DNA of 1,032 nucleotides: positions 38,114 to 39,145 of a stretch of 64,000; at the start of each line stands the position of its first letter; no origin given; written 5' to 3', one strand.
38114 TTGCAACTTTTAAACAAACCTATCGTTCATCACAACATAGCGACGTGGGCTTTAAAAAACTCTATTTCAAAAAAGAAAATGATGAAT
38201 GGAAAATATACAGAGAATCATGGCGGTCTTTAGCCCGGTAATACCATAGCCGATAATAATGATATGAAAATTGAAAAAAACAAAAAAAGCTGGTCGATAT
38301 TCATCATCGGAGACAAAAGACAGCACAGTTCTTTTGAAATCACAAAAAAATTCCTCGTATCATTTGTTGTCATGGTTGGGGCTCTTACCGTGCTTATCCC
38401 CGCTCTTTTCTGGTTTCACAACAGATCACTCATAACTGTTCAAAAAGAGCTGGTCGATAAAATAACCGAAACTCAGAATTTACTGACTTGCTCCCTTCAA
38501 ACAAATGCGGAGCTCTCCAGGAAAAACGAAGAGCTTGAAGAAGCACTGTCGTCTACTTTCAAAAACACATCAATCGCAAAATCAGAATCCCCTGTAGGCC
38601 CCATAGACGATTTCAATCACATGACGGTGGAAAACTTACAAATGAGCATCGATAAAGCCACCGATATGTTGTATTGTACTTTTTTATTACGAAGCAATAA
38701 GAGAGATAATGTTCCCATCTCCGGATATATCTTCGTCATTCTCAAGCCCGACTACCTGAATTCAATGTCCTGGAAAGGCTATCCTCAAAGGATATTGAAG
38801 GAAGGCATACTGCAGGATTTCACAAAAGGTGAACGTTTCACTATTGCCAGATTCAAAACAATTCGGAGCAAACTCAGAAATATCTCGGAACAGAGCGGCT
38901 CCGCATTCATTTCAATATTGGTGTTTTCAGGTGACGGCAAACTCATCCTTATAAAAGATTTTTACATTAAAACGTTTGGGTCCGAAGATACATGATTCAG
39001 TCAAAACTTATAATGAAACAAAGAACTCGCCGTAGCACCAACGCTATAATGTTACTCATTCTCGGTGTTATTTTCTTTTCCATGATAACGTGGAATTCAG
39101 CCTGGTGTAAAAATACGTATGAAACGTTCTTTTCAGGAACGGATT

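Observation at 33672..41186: Candidate cell-shape / peptidoglycan-trimming system next to the flagellar regulators: SPOR-TPR protein plus Csd6-like, unknown membrane protein, Csd4-like M14 peptidase and bactofilin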

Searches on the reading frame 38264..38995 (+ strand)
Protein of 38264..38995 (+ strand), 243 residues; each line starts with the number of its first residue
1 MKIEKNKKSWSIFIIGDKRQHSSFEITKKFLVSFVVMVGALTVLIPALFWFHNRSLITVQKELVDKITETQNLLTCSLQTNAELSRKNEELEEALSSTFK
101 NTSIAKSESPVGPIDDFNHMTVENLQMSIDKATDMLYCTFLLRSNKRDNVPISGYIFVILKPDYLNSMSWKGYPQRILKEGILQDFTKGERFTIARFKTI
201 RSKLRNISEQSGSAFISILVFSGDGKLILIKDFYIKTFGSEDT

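Call 3: search_protein_families(library=pfam, proteins=[window:38264-38995:+], max_evalue=0.01)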
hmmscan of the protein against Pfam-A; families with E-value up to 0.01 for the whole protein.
window:38264-38995:+ (243 aa): 0 families

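Call 4: search_protein_families(library=ncbifam, proteins=[window:38264-38995:+], max_evalue=0.01)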
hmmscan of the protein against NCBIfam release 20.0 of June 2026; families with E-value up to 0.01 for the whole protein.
window:38264-38995:+ (243 aa): 0 families

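Call 7: search_solved_structures(query=window:38264-38995:+, max_evalue=10)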
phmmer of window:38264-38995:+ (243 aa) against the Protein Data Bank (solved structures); distinct sequences matched with E-value up to 10: 0.

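Call 8: find_homologous_proteins(query=window:38264-38995:+)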
Query window:38264-38995:+ (243 aa): 12 proteins with E <= 0.001 among 377 candidates.
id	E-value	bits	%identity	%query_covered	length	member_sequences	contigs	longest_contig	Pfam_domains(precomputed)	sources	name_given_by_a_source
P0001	3.6e-154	529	100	100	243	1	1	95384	-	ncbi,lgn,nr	ncbi:MAG: hypothetical protein JXC33_08430 [Deltaproteobacteria bacterium]|nr:hypothetical protein [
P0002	1.6e-120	419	80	100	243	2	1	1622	-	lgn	-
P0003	2.9e-117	408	76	100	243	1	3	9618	-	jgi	jgi:hypothetical protein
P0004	2.5e-113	395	76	99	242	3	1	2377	-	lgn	-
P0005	3.9e-112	391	74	100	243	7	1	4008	-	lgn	-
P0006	3.9e-112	391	72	100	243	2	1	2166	-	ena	-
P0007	1.1e-109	383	71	100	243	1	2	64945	-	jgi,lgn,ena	-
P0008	2.2e-108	379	71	100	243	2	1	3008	-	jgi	jgi:hypothetical protein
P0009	3.3e-104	365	71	99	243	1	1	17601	-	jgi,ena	-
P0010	4.0e-72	261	52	97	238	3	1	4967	-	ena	-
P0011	4.1e-51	192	41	97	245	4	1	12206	-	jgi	-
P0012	4.3e-51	192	40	97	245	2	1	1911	-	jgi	jgi:hypothetical protein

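Call 16: search_protein_representatives(protein=window:38264-38995:+)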
Query: 243 residues. Proteins with E-value up to 0.001 (for the whole library): 411; up to 1e-10: 36; up to 1e-30: 4. The best 150 are listed.
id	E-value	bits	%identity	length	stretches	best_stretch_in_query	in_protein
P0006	1.3e-112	391.3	72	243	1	1-243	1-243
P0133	3.3e-52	193.7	39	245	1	2-237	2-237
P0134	8.1e-42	159.8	43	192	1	5-194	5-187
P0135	5.4e-40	153.8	39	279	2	85-238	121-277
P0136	1.4e-25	106.6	28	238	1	4-235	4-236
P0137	7.8e-22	94.4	33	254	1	6-233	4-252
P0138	5.0e-21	91.7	31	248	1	3-233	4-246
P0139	2.3e-18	83.0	29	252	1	7-232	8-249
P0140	3.8e-18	82.3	32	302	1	2-233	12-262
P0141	6.2e-17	78.4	29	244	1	4-233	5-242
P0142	2.9e-15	72.9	33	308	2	119-238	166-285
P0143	7.1e-14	68.4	32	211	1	7-237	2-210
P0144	9.3e-14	68.0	31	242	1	3-233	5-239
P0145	1.6e-13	67.3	26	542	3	120-235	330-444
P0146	4.1e-13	65.9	31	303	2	127-235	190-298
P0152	4.4e-12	62.5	24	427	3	106-235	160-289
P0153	6.7e-12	61.9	31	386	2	84-235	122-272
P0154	6.8e-12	61.9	29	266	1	4-236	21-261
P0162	3.7e-11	59.5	25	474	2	125-236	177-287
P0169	1.4e-10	57.6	29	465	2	118-236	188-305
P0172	1.9e-10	57.2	30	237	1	7-239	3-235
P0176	2.7e-10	56.7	32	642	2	133-235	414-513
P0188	1.2e-09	54.5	26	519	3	121-233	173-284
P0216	8.7e-09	51.7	27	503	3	118-234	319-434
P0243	4.9e-08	49.3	27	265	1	7-228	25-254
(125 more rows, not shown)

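Call 17: search_protein_families(library=pfam, proteins=[P0145, P0176, P0162, P0152, P0153, P0216, P0188, P0169, P0140, P0135], max_evalue=0.01)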
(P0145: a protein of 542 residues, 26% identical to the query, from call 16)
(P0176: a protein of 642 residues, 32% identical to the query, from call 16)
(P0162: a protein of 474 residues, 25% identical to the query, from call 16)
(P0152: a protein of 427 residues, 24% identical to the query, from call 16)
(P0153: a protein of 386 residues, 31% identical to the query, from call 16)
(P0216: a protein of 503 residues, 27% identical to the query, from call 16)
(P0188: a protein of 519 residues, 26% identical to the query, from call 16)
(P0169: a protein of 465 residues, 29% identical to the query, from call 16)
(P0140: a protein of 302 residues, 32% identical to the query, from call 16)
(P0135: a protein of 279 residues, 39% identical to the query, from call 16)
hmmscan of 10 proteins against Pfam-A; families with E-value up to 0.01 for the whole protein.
P0145 (542 aa): 0 families

P0176 (642 aa): 2 families
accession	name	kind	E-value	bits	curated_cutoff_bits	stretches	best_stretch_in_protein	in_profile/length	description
PF24125.1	Cds6_C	-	6.6e-21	75.1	27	1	225-328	2-111/111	Cds6 C-terminal NTF2-like domain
PF03734.19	YkuD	-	1.1e-20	75.2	23.4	1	76-206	3-146/146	L,D-transpeptidase catalytic domain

P0162 (474 aa): 0 families

P0152 (427 aa): 0 families

P0153 (386 aa): 0 families

P0216 (503 aa): 0 families

P0188 (519 aa): 0 families

P0169 (465 aa): 0 families

P0140 (302 aa): 0 families

P0135 (279 aa): 0 families

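Call 26: predict_structure(alignment_id=A2)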
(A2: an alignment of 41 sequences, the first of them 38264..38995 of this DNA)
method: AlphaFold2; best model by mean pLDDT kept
length: 243 residues; sequences in the alignment: 41
mean_pLDDT: 79.8   pTM: 0.49
mean pLDDT of the five models: 79.8, 79.3, 79.1, 78.7, 78.6
residues with pLDDT >= 90: 106; 70-90: 77; 50-70: 27; < 50: 33
segments of 3 or more residues with pLDDT < 50: 1-8, 10-13, 19-23, 102-114, 241-243
pLDDT, mean of each block of 10 residues (from residue 1): 46 50 63 90 92 90 93 93 90 76 40 58 92 92 88 93 87 77 83 94 83 88 90 78 41
secondary structure, 60 per line:
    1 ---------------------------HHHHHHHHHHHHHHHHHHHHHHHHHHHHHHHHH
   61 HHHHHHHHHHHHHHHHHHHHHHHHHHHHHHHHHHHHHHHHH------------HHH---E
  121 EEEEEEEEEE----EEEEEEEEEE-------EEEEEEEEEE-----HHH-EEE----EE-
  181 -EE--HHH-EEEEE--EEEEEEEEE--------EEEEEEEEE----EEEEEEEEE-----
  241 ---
elements in order: H28-101 E120-130 E135-144 E152-161 E171-173 E190-194 E197-205 E214-222 E227-235

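Call 35: find_encoding_contigs(protein=P0176, flank=6000, max_places=3)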
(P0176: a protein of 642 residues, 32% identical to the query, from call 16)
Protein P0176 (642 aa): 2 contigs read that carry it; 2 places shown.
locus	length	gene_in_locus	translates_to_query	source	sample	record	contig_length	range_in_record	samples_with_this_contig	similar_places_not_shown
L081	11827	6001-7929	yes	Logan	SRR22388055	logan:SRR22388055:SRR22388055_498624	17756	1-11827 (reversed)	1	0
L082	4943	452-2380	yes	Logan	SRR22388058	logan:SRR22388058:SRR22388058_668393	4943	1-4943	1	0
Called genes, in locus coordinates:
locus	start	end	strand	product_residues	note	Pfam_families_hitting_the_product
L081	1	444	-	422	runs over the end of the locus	PF02844:GARS_N, PF01071:GARS_A, PF02655:ATP-grasp_3 (weak), PF02786:CPSase_L_D2 (weak), PF08443:RimK (faint), PF02222:ATP-grasp, PF02843:GARS_C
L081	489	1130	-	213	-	PF00072:Response_reg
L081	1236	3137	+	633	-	PF01134:GIDA, PF12831:FAD_oxidored (weak), PF21680:GIDA_C_1st, PF13932:SAM_GIDA_C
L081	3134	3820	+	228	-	PF02527:GidB, PF05175:MTS (weak), PF13847:Methyltransf_31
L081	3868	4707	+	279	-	PF06564:CBP_BcsQ, PF10609:ParA, PF00142:Fer4_NifH (weak), PF01656:CbiA, PF02374:ArsA_ATPase (weak), PF09140:MipZ (faint), PF13614:AAA_31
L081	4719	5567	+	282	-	PF02195:ParB_N, PF17762:HTH_ParB, PF23552:ParB_C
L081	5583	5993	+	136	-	PF04519:Bactofilin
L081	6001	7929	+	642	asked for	PF03734:YkuD, PF24125:Cds6_C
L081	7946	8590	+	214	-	-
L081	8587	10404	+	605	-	PF17033:Peptidase_M99, PF24827:AstE_AspA_cat (weak)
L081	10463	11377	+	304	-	PF01063:Aminotran_4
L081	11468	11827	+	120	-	?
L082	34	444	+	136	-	PF04519:Bactofilin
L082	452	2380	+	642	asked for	PF03734:YkuD, PF24125:Cds6_C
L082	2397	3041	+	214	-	-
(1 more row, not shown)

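Call 36: find_encoding_contigs(protein=P0172, flank=6000, max_places=3)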
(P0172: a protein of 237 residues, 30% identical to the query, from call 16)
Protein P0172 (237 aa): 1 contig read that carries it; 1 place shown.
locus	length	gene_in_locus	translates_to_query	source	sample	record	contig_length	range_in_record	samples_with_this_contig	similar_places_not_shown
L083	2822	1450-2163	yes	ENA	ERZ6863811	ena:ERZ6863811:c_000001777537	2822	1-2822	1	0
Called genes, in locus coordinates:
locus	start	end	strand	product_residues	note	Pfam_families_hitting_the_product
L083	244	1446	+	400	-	PF03734:YkuD, PF24125:Cds6_C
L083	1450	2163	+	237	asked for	-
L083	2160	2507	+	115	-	PF04519:Bactofilin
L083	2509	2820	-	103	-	?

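Call 43: find_encoding_contigs(protein=P0145, flank=6000, max_places=2)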
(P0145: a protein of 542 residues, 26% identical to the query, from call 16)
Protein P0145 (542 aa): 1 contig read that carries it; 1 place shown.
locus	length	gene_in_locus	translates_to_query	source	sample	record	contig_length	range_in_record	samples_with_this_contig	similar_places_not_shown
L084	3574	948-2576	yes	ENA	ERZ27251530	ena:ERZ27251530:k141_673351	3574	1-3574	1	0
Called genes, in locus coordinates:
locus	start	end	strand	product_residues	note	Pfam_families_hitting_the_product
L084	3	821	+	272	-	?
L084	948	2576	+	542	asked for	-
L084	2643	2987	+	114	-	PF04519:Bactofilin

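Call 44: find_encoding_contigs(protein=P0154, flank=6000, max_places=2)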
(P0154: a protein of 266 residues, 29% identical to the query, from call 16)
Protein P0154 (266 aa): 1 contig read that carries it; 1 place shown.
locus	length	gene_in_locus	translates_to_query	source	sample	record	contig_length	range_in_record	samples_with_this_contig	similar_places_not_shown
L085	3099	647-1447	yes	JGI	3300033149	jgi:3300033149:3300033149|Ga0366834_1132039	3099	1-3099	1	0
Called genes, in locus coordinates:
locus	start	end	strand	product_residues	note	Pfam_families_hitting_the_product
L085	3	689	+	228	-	?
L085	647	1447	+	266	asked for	-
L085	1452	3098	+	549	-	?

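Call 45: find_encoding_contigs(protein=P0243, flank=6000, max_places=2)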
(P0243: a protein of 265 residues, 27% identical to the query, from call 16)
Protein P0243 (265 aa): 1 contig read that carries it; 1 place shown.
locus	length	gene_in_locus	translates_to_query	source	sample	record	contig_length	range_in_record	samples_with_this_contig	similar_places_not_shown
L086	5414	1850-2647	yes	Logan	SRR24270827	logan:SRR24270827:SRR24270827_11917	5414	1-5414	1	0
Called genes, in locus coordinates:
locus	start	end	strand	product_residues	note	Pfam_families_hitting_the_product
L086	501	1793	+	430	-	PF00206:Lyase_1, PF10397:ADSL_C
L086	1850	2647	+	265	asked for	-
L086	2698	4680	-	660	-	PF25255:WHD_RNase_II (weak), PF23161:HTH_RNase_II, PF00773:RNB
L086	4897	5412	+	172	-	?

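Call 51: find_homologous_proteins(query=A2, max_evalue=0.00001)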
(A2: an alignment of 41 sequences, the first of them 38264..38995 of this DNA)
Query A2 (41 sequences) (243 aa, profile of the alignment): 46 proteins with E <= 0.00001 among 4143 candidates.
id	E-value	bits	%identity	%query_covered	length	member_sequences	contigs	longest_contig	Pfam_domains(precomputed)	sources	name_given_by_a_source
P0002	1.2e-91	324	80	100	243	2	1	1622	-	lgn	-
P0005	5.5e-91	322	74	100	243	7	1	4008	-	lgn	-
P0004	7.8e-91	322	76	99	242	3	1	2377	-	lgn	-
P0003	4.8e-90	319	76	100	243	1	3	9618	-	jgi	jgi:hypothetical protein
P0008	1.0e-89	318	71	100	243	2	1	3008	-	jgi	jgi:hypothetical protein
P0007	1.2e-88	315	71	100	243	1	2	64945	-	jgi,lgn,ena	-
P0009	3.3e-88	313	71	99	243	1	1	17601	-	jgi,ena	-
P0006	1.6e-87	311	72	100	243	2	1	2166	-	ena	-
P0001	5.6e-83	296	100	100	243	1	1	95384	-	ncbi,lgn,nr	ncbi:MAG: hypothetical protein JXC33_08430 [Deltaproteobacteria bacterium]|nr:hypothetical protein [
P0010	1.2e-82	295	52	97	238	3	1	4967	-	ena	-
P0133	3.2e-80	287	40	97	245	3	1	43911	-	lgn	-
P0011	3.3e-80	287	41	97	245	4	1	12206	-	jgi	-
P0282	1.9e-74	268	42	97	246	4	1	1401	-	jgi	jgi:cell division protein FtsL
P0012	3.4e-74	267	40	97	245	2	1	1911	-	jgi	jgi:hypothetical protein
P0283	2.0e-71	258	39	92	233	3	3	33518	-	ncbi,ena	-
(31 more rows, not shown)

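Call 59: find_encoding_contigs(protein=P0007, flank=10000, max_places=2)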
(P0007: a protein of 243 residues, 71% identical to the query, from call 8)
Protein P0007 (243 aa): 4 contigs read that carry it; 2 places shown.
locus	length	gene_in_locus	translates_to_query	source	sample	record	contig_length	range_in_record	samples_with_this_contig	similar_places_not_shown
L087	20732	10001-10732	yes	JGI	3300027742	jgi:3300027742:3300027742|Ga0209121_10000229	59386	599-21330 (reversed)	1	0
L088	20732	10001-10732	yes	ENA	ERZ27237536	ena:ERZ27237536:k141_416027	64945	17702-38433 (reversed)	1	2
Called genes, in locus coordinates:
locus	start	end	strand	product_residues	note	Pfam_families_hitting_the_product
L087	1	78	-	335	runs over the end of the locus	PF03448:MgtE_N (faint), PF14842:FliG_N, PF14841:FliG_M, PF14842:FliG_N, PF01706:FliG_C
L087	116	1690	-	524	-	PF01514:YscJ_FliF, PF08345:YscJ_FliF_C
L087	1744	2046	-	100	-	PF02049:FliE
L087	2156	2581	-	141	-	PF00460:Flg_bb_rod (weak), PF06429:Flg_bbr_C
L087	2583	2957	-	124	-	PF00460:Flg_bb_rod (weak)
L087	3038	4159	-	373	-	PF00158:Sigma54_activat, PF14532:Sigma54_activ_2, PF07728:AAA_5, PF25601:AAA_lid_14, PF02954:HTH_8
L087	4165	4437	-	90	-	PF00072:Response_reg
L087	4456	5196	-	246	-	PF00512:HisKA, PF02518:HATPase_c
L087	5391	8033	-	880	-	PF05036:SPOR, PF13181:TPR_8 (faint), PF13525:YfiO (faint), PF00515:TPR_1 (faint), PF07719:TPR_2 (faint), PF13174:TPR_6 (faint), PF13176:TPR_7 (faint), PF13424:TPR_12 (faint), +6 more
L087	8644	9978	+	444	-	PF03734:YkuD, PF13474:SnoaL_3 (faint), PF14534:DUF4440, PF24125:Cds6_C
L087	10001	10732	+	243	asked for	-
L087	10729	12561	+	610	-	PF17033:Peptidase_M99, PF24827:AstE_AspA_cat (weak)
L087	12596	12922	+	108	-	PF04519:Bactofilin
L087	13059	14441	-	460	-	PF00072:Response_reg, PF00004:AAA (faint), PF00158:Sigma54_activat, PF14532:Sigma54_activ_2, PF07728:AAA_5 (weak), PF25601:AAA_lid_14, PF02954:HTH_8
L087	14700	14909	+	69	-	-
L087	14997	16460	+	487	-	PF00072:Response_reg, PF13185:GAF_2, PF01590:GAF, PF13492:GAF_3, PF13487:HD_5, PF01966:HD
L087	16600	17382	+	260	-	PF07238:PilZ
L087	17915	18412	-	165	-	PF01066:CDP-OH_P_transf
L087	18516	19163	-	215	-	PF00923:TAL_FSA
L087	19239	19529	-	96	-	PF04945:YHS (weak)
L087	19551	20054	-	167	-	PF01288:HPPK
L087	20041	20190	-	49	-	-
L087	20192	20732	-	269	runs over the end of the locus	PF01113:DapB_N, PF05173:DapB_C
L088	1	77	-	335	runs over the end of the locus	PF03448:MgtE_N (faint), PF14842:FliG_N, PF14841:FliG_M, PF14842:FliG_N, PF01706:FliG_C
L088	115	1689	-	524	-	PF01514:YscJ_FliF, PF08345:YscJ_FliF_C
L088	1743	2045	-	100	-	PF02049:FliE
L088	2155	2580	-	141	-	PF00460:Flg_bb_rod (weak), PF06429:Flg_bbr_C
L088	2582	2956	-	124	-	PF00460:Flg_bb_rod (weak)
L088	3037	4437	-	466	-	PF00072:Response_reg, PF00158:Sigma54_activat, PF14532:Sigma54_activ_2, PF07728:AAA_5, PF25601:AAA_lid_14, PF02954:HTH_8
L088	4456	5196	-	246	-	PF00512:HisKA, PF02518:HATPase_c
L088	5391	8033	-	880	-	PF05036:SPOR, PF13181:TPR_8 (faint), PF13525:YfiO (faint), PF00515:TPR_1 (faint), PF07719:TPR_2 (faint), PF13174:TPR_6 (faint), PF13176:TPR_7 (faint), PF13424:TPR_12 (faint), +6 more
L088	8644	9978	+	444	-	PF03734:YkuD, PF13474:SnoaL_3 (faint), PF14534:DUF4440, PF24125:Cds6_C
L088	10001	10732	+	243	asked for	-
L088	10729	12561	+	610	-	PF17033:Peptidase_M99, PF24827:AstE_AspA_cat (weak)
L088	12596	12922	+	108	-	PF04519:Bactofilin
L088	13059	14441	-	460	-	PF00072:Response_reg, PF00004:AAA (faint), PF00158:Sigma54_activat, PF14532:Sigma54_activ_2, PF07728:AAA_5 (weak), PF25601:AAA_lid_14, PF02954:HTH_8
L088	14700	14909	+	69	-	-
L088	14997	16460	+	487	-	PF00072:Response_reg, PF13185:GAF_2, PF01590:GAF, PF13492:GAF_3, PF13487:HD_5, PF01966:HD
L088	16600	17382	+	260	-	PF07238:PilZ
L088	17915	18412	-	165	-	PF01066:CDP-OH_P_transf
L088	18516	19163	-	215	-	PF00923:TAL_FSA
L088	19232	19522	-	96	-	PF04945:YHS (weak)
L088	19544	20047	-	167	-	PF01288:HPPK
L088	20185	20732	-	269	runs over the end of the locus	PF01113:DapB_N, PF05173:DapB_C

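Call 60: find_encoding_contigs(protein=P0133, flank=10000, max_places=1)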
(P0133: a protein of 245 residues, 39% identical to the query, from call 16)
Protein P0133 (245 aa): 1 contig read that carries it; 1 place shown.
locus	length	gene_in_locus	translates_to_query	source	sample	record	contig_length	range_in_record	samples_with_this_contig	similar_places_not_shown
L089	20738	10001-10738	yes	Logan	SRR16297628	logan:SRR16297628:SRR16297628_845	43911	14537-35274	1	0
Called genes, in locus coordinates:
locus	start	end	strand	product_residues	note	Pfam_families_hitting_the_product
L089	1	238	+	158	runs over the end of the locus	-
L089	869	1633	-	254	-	PF00378:ECH_1, PF16113:ECH_2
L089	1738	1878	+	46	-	-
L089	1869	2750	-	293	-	PF00574:CLP_protease, PF25145:NfeD1b_N (weak), PF01343:Peptidase_S49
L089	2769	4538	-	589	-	PF17092:PCB_OB (faint), PF00575:S1 (weak), PF00575:S1, PF00575:S1, PF21710:Spt6_S1 (weak), PF00575:S1, PF21710:Spt6_S1 (weak), PF23459:S1_RRP5, +2 more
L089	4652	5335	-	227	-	PF02224:Cytidylate_kin, PF13189:Cytidylate_kin2, PF13671:AAA_33 (faint), PF13207:AAA_17 (weak)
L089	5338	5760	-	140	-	PF04892:VanZ-LLP1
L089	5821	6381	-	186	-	PF11136:DUF2889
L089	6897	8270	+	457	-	PF13181:TPR_8 (faint), PF01435:Peptidase_M48, PF25064:ARM_TT21_5th (faint), PF13429:TPR_15, PF00515:TPR_1 (faint), PF13414:TPR_11 (weak), PF13432:TPR_16 (weak), PF14559:TPR_19, +10 more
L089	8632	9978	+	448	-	PF03734:YkuD, PF14534:DUF4440 (faint), PF24125:Cds6_C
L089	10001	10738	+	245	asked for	-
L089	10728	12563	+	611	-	PF17033:Peptidase_M99, PF24827:AstE_AspA_cat (faint)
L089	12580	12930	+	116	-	PF04519:Bactofilin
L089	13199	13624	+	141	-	-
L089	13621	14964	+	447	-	PF00072:Response_reg, PF00158:Sigma54_activat, PF14532:Sigma54_activ_2, PF00004:AAA (weak), PF07724:AAA_2 (weak), PF07728:AAA_5, PF25601:AAA_lid_14, PF02954:HTH_8, +1 more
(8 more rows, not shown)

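Call 63: search_solved_structures(query=L083:244-1446:+, max_evalue=0.001)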
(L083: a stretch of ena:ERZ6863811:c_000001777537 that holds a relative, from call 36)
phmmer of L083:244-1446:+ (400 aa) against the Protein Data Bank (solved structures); distinct sequences matched with E-value up to 0.001: 4.
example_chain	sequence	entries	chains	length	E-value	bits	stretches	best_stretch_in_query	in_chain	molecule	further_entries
7o21_A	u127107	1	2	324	3.9e-43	151.1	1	77-361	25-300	Uncharacterized conserved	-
4xzz_A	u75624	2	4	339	1.3e-23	86.8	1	97-336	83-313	Conserved hypothetical secreted protein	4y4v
6xj6_A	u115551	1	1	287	2.6e-22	82.6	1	104-357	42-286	Pgp2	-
6xj7_A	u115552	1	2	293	1.4e-21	80.2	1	104-357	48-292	Pgp2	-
